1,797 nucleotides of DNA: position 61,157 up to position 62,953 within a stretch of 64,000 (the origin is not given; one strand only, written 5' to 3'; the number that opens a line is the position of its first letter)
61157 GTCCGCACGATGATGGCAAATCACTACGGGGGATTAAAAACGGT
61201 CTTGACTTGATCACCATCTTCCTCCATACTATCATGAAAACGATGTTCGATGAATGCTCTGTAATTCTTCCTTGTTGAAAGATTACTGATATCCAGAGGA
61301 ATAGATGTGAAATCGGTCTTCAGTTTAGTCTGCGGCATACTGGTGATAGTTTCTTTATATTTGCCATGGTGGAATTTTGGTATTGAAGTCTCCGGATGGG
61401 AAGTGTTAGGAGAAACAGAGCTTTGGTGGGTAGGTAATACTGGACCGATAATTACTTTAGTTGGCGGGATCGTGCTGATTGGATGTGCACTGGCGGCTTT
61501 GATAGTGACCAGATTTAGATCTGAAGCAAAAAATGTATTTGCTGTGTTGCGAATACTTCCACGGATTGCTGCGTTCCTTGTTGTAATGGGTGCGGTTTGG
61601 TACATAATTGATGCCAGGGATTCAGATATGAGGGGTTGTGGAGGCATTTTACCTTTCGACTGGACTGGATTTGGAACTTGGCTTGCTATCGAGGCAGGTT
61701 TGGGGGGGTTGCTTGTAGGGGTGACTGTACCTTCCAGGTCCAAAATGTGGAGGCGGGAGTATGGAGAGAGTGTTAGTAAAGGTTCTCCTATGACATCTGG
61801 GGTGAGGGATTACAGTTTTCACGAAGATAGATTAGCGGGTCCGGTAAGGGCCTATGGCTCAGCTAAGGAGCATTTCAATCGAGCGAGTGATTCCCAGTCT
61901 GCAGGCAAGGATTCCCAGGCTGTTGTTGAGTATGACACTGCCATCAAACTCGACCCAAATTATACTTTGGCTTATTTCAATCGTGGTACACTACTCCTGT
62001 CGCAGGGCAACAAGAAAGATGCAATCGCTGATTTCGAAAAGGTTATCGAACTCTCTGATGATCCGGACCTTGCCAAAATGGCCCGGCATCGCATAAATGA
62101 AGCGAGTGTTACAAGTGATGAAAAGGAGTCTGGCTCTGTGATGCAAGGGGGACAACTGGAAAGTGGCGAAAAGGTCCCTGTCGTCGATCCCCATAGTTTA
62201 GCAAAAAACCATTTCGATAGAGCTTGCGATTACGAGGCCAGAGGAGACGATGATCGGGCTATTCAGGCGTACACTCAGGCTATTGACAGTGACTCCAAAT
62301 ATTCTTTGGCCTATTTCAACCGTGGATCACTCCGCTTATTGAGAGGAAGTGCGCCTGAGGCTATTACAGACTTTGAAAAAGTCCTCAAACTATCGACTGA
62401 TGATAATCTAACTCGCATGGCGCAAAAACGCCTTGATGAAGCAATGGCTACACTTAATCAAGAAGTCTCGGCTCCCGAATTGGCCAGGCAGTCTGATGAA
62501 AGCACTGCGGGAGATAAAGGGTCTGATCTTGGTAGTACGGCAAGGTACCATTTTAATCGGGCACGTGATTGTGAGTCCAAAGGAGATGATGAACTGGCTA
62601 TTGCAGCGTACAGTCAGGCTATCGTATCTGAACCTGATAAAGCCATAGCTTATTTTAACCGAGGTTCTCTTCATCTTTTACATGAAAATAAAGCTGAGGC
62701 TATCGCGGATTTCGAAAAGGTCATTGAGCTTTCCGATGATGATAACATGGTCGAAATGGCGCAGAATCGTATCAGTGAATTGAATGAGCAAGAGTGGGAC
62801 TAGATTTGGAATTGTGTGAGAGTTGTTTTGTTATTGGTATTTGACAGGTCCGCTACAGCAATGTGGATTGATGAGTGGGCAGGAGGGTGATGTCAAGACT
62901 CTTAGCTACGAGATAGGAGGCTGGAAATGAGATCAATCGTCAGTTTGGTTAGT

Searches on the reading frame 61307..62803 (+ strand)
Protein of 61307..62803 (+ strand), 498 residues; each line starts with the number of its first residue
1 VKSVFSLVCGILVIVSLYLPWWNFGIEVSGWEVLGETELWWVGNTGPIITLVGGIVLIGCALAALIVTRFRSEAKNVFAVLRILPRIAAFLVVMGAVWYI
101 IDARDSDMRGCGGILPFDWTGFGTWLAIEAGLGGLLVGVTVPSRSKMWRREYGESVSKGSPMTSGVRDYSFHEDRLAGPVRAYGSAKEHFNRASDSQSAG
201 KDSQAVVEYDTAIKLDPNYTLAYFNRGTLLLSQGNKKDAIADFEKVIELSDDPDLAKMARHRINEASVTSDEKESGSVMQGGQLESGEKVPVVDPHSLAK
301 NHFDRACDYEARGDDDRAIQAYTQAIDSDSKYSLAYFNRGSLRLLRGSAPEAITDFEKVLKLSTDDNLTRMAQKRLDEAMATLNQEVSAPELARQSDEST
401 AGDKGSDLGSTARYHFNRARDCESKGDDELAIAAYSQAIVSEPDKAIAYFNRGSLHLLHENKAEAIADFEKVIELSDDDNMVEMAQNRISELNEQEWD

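Call 79: search_protein_families(library=pfam, proteins=[window:61307-62803:+], max_evalue=0.001)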
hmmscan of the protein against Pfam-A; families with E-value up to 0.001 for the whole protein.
window:61307-62803:+ (498 aa): 18 families
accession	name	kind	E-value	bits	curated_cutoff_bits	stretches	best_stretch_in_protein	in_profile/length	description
PF07719.23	TPR_2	-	1e-33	113.1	27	2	222-251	3-32/34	Tetratricopeptide repeat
PF00515.34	TPR_1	-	1.4e-32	110.6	27.8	2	222-250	3-31/34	Tetratricopeptide repeat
PF13414.12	TPR_11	-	6.1e-27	93.5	26.8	3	199-234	7-42/42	TPR repeat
PF13432.12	TPR_16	-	3.8e-23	82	32.7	3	303-365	1-63/65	Tetratricopeptide repeat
PF13181.12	TPR_8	-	4.6e-22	76.7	25.7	1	222-251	3-32/34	Tetratricopeptide repeat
PF13371.12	TPR_9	-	3.9e-18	65.7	35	2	426-489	9-72/73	Tetratricopeptide repeat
PF13424.12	TPR_12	-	1.7e-15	57.4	30.1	0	193-250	16-75/77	Tetratricopeptide repeat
PF13431.12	TPR_17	-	1.4e-14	53.5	24.4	1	209-240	2-33/34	Tetratricopeptide repeat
PF13174.12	TPR_6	-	2.5e-12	47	26.3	0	222-248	2-28/33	Tetratricopeptide repeat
PF13428.12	TPR_14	-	5.8e-09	36.2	23.5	0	309-340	11-42/44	Tetratricopeptide repeat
PF24575.1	TPR_Slam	-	1.1e-06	29.5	35.2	0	433-485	36-86/104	Surface lipoprotein assembly modifier, N-terminal TPR repeats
PF25575.1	TPR_BSK1_C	-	8.9e-06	26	42.2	0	315-364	58-108/118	Serine/threonine-protein kinase BSK1-like, TPR repeats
PF13374.12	TPR_10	-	4.1e-05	23.9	27.5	0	225-249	7-31/42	Tetratricopeptide repeat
PF14559.12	TPR_19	-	6e-05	23.7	25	0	203-255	8-61/68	Tetratricopeptide repeat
PF13176.12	TPR_7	-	0.00012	22.4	27.9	0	309-328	9-30/36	Tetratricopeptide repeat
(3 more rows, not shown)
